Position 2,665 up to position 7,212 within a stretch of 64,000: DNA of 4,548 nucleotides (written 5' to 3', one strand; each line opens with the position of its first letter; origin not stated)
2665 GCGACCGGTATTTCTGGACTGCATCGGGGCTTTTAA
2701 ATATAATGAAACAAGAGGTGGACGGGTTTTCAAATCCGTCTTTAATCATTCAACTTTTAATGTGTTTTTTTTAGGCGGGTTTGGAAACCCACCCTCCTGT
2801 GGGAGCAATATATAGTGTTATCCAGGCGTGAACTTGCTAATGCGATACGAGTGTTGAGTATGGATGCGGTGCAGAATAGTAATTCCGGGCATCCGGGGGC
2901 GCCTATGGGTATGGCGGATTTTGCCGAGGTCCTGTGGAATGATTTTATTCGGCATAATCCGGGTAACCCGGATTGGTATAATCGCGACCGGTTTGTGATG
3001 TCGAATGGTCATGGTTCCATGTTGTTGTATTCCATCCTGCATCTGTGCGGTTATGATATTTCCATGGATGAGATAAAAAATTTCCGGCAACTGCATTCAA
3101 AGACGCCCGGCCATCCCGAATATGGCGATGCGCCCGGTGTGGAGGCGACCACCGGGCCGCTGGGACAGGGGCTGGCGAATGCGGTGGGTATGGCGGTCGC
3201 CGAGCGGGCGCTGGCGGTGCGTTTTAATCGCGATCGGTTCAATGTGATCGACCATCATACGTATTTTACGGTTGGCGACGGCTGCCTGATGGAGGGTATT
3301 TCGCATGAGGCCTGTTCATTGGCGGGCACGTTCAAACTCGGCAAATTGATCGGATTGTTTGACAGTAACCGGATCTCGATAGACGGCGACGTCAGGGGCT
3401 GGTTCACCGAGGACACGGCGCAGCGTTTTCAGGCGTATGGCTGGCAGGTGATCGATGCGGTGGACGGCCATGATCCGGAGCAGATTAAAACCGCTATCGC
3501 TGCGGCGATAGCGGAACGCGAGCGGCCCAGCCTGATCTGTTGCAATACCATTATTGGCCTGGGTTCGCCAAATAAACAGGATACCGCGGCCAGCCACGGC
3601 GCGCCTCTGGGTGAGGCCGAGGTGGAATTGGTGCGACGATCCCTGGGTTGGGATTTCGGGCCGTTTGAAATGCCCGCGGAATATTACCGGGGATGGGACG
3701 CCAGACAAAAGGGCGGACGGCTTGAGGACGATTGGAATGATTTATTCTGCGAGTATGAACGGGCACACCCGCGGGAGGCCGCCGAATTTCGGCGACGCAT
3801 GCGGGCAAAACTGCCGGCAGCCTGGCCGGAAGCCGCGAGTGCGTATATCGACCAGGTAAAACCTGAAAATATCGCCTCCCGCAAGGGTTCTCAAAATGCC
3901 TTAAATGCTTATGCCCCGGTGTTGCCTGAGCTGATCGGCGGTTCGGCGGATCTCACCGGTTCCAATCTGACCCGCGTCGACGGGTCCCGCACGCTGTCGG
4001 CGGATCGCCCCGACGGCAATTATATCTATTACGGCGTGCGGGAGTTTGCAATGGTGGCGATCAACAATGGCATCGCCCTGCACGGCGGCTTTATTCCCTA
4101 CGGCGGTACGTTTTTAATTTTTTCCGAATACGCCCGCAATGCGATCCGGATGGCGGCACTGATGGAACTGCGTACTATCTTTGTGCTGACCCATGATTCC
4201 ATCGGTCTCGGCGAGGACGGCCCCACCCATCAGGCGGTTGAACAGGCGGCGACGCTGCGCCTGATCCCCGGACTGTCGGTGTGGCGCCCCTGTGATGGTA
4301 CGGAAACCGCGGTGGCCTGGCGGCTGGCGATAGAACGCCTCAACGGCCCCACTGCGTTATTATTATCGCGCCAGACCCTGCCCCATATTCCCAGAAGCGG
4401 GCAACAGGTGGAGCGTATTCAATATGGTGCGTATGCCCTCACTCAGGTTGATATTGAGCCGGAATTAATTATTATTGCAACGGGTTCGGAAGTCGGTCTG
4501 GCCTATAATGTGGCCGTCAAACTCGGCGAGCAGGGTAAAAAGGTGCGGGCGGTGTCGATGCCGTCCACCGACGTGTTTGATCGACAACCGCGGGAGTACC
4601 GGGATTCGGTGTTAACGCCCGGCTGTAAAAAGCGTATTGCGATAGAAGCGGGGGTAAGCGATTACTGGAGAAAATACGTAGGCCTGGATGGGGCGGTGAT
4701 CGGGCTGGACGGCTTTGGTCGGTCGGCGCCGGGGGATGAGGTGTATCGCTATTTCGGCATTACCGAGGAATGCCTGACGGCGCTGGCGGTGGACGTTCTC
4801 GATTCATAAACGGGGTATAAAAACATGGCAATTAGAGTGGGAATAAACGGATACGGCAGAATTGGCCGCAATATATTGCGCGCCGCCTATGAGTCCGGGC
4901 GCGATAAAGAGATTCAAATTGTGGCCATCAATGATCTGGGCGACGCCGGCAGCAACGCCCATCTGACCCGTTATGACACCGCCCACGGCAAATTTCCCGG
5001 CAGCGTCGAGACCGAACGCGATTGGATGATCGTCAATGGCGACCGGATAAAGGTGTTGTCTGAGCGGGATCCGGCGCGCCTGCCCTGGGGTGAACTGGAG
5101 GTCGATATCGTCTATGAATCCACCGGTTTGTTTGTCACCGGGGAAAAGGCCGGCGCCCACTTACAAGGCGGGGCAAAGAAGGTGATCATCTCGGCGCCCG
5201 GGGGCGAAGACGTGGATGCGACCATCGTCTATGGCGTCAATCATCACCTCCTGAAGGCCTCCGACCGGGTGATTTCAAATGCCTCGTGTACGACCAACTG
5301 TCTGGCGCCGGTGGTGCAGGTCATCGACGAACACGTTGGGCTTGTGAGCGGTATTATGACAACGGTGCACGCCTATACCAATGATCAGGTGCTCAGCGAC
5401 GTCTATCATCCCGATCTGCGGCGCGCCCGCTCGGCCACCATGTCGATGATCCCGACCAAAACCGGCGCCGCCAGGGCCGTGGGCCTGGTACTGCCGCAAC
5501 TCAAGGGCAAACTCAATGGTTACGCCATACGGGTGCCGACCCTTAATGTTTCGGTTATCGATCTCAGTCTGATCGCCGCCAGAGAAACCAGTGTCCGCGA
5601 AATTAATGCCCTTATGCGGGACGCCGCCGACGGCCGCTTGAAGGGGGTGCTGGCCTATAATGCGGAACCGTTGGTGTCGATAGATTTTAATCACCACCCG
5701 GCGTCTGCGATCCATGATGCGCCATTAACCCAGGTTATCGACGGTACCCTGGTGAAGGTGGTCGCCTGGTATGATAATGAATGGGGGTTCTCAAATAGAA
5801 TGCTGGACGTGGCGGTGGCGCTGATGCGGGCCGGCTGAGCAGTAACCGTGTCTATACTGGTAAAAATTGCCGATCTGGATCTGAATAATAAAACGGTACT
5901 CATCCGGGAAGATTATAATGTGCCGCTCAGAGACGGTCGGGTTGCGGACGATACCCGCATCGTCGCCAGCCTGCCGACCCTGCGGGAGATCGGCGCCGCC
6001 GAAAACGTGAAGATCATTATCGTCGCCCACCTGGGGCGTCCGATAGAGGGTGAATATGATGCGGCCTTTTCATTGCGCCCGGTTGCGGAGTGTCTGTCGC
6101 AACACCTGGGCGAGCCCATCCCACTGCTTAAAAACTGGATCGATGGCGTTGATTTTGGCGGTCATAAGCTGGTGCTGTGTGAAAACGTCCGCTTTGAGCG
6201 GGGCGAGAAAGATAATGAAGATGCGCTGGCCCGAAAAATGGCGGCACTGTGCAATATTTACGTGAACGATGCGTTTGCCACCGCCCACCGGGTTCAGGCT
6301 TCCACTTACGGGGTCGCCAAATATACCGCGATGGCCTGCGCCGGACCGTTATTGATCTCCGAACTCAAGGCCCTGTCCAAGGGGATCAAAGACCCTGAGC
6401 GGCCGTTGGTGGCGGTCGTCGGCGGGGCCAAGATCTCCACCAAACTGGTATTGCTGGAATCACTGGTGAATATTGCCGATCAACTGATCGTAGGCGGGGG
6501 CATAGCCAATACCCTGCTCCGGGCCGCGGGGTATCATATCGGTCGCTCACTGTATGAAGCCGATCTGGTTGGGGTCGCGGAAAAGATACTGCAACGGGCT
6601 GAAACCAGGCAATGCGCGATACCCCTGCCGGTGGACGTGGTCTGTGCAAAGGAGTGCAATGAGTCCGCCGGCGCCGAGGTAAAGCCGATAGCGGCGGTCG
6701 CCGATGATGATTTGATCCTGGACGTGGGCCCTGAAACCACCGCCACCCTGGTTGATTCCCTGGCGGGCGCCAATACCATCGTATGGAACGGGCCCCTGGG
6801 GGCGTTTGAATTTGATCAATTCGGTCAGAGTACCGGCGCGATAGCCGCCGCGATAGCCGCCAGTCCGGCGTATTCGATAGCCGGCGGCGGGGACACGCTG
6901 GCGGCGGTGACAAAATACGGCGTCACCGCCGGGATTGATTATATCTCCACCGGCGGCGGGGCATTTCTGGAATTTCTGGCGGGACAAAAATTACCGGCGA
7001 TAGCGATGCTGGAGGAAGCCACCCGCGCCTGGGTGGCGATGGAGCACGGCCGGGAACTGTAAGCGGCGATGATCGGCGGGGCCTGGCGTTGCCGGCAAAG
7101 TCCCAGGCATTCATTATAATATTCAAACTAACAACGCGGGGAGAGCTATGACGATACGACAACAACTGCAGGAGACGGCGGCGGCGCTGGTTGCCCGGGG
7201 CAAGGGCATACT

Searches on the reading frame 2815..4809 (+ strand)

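Call 40: search_protein_families(library=pfam, proteins=[window:2815-4809:+], max_evalue=0.001)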
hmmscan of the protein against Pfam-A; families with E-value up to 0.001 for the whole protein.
window:2815-4809:+ (664 aa): 6 families
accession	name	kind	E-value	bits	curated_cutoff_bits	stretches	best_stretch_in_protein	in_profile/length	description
PF00456.26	Transketolase_N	-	1.3e-153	511.3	22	1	4-334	2-334/334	Transketolase, thiamine diphosphate binding domain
PF02779.29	Transket_pyr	-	8.7e-56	188.7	27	1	352-523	2-173/174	Transketolase, pyrimidine binding domain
PF22613.1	Transketolase_C_1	-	1.1e-37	129.1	27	1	538-650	1-113/113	Transketolase-like TK C-terminal domain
PF02780.25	Transketolase_C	-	3.3e-14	53.3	25.9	1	541-652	3-122/124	Transketolase, C-terminal domain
PF00676.26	E1_dh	-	8.6e-06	25.4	22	1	113-241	100-220/300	Dehydrogenase E1 component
PF13292.11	DXP_synthase_N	-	0.00086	19.1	21.2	0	6-193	20-179/274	1-deoxy-D-xylulose-5-phosphate synthase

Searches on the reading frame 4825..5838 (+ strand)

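Call 40: search_protein_families(library=pfam, proteins=[window:4825-5838:+], max_evalue=0.001)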
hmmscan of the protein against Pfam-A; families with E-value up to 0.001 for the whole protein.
window:4825-5838:+ (337 aa): 2 families
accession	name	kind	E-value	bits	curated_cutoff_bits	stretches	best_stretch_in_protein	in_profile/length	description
PF02800.25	Gp_dh_C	-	4.8e-60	202.2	24.4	1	160-316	1-158/158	Glyceraldehyde 3-phosphate dehydrogenase, C-terminal domain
PF00044.30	Gp_dh_N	-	6.8e-37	126.3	31.7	1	3-105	1-100/101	Glyceraldehyde 3-phosphate dehydrogenase, NAD binding domain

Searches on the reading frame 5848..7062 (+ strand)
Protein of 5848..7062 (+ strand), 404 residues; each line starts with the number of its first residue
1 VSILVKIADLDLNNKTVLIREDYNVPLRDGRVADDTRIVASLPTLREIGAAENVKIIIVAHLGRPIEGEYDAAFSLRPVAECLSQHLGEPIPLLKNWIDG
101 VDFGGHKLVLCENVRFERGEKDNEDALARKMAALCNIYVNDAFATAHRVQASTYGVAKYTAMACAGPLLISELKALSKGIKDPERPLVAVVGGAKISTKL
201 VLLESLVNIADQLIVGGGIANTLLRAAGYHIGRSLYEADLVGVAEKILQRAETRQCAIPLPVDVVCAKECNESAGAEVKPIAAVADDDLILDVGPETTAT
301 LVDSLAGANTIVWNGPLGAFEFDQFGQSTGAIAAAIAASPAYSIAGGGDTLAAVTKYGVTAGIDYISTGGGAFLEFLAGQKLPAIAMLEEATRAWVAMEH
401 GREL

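Call 40: search_protein_families(library=pfam, proteins=[window:5848-7062:+], max_evalue=0.001)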
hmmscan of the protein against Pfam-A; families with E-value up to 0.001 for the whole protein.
window:5848-7062:+ (404 aa): 1 family
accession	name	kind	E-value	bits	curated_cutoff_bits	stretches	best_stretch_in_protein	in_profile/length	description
PF00162.24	PGK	-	1.5e-127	426.2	27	1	7-380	1-379/379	Phosphoglycerate kinase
